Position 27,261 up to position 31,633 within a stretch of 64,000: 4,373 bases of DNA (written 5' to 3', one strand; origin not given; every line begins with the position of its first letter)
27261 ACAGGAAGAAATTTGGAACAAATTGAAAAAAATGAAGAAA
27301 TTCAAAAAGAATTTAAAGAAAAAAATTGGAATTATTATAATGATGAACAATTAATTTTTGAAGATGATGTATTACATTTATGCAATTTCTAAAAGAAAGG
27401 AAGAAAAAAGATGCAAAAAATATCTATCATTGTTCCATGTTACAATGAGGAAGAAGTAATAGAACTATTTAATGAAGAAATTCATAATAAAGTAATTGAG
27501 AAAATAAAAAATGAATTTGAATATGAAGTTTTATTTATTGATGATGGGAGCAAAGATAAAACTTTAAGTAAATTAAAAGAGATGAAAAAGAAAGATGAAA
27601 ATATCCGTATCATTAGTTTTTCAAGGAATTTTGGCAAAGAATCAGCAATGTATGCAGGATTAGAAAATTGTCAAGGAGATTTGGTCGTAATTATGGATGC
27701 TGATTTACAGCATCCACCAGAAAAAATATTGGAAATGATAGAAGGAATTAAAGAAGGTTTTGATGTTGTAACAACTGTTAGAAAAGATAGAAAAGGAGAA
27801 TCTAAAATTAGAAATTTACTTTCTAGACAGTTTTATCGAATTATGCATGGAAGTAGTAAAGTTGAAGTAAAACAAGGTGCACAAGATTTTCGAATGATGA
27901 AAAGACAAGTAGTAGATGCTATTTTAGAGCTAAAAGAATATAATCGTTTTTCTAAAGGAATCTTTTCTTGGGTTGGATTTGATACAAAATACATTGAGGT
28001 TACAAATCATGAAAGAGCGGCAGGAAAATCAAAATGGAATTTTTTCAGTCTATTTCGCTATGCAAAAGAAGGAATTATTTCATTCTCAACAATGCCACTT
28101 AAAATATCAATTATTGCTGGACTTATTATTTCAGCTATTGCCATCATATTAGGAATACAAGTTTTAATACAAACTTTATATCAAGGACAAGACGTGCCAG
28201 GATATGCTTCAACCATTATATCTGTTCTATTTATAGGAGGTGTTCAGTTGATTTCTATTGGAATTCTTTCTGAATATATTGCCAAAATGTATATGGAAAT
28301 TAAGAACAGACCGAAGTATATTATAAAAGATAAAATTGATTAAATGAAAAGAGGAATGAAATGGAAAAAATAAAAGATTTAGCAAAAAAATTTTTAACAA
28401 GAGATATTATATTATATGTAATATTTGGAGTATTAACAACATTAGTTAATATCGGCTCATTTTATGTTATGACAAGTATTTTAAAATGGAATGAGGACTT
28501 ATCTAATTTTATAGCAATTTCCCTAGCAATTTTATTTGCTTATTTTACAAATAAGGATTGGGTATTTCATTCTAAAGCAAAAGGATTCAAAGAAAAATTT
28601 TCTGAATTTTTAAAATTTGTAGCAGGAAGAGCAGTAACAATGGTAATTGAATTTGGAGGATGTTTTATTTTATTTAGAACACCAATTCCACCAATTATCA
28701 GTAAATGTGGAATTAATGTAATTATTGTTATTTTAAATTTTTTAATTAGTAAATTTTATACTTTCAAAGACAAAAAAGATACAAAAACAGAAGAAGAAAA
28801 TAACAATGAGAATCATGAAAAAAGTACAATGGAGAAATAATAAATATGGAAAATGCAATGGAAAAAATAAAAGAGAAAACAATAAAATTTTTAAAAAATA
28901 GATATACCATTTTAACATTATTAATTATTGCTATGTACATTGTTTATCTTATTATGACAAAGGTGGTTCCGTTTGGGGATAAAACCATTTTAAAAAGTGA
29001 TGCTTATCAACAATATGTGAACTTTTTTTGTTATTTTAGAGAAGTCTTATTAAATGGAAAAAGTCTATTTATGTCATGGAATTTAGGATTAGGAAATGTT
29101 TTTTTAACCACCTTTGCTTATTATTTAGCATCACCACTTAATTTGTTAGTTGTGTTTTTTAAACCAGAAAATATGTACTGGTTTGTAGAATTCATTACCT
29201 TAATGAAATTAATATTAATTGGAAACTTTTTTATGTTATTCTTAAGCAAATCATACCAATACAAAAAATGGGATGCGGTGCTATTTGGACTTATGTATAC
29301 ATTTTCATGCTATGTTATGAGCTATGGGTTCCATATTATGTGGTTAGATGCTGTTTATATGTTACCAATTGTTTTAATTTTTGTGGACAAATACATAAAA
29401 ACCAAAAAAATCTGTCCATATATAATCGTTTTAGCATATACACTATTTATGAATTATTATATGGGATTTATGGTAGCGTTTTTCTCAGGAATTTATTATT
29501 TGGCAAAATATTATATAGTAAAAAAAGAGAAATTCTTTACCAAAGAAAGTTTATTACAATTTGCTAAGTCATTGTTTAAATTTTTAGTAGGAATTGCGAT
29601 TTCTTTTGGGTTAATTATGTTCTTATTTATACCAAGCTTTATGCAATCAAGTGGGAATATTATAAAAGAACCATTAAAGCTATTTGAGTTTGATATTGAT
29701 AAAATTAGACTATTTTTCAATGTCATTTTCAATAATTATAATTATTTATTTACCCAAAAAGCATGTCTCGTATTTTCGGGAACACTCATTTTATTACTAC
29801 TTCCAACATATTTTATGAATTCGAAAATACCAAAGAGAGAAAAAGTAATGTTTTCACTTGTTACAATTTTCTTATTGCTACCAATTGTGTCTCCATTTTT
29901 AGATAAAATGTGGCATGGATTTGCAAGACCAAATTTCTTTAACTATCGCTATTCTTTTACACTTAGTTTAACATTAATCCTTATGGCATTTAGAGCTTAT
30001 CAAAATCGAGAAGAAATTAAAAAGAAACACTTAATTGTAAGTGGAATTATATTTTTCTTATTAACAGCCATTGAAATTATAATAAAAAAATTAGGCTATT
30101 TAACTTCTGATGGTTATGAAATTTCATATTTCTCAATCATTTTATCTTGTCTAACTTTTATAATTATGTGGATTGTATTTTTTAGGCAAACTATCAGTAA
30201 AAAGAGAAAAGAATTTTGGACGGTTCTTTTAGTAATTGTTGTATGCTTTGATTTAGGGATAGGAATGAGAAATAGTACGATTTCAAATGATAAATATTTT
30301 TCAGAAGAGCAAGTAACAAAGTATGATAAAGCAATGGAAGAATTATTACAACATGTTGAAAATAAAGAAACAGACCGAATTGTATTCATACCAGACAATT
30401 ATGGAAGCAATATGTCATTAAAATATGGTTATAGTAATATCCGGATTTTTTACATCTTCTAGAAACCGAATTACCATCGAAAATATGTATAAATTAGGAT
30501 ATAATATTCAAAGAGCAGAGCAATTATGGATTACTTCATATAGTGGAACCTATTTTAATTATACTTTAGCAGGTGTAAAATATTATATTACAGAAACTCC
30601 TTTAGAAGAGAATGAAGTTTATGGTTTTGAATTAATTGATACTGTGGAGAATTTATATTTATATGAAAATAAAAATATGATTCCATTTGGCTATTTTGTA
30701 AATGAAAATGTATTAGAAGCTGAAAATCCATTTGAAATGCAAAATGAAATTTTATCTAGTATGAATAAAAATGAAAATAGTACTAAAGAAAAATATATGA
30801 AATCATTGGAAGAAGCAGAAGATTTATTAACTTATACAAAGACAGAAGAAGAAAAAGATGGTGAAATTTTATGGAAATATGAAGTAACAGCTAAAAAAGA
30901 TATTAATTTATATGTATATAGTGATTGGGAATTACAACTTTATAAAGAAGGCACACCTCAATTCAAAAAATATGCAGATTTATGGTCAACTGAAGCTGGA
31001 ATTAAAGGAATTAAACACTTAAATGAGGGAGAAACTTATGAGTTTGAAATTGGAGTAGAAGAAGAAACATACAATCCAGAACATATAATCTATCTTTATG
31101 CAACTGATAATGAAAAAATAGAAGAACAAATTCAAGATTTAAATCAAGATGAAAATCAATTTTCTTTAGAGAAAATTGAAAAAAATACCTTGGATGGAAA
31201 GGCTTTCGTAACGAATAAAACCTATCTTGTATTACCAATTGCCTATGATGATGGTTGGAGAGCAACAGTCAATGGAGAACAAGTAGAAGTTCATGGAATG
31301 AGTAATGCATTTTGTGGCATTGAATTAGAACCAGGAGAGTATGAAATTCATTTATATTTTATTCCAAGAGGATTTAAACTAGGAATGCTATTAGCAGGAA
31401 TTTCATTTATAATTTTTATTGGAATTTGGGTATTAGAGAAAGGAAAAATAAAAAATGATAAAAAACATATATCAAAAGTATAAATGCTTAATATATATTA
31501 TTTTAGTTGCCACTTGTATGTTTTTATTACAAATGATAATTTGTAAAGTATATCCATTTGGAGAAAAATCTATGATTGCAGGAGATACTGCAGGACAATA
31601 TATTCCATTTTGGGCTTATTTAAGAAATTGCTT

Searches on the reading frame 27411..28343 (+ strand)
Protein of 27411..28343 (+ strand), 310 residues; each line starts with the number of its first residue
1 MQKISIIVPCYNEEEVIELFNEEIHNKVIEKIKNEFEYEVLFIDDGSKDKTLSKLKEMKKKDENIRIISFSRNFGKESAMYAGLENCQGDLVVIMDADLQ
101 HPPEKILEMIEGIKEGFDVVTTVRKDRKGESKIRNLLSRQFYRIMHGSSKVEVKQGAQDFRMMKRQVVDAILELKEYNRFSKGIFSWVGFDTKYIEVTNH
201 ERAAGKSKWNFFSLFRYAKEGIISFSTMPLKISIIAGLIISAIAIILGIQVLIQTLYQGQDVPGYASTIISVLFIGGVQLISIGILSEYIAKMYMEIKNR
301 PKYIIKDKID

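Call 78: search_protein_families(library=pfam, proteins=[window:27411-28343:+], max_evalue=1e-8)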
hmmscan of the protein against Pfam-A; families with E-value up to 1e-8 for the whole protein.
window:27411-28343:+ (310 aa): 3 families
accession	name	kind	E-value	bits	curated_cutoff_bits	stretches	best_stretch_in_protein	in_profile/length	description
PF00535.33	Glycos_transf_2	-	1.7e-34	119.6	23.3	1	5-171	1-167/168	Glycosyl transferase family 2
PF13641.12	Glyco_tranf_2_3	-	2.1e-09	38.2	27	1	3-158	2-156/230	Glycosyltransferase like family 2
PF10111.15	Glyco_tranf_2_2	-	9.3e-09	35.6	27.3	0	5-110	1-103/276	Glycosyltransferase like family 2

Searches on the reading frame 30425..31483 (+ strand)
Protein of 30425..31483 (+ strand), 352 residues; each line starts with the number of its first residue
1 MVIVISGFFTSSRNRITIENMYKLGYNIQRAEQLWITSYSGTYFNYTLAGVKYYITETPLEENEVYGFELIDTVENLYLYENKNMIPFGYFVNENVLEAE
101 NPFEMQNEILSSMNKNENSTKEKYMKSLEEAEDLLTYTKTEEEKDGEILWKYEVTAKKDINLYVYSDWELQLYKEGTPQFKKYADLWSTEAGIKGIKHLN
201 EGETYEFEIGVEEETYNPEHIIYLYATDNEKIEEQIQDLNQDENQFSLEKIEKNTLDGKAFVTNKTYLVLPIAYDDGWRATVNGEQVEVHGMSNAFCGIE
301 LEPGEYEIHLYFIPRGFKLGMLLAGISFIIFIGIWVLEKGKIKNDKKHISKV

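Call 79: search_protein_families(library=pfam, proteins=[window:30425-31483:+], max_evalue=1e-8)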
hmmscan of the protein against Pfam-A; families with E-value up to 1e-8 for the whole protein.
window:30425-31483:+ (352 aa): 1 family
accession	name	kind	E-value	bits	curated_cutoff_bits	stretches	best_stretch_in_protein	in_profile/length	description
PF09586.16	YfhO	-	1.2e-37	130.3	28.5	1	9-323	507-834/835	Bacterial membrane protein YfhO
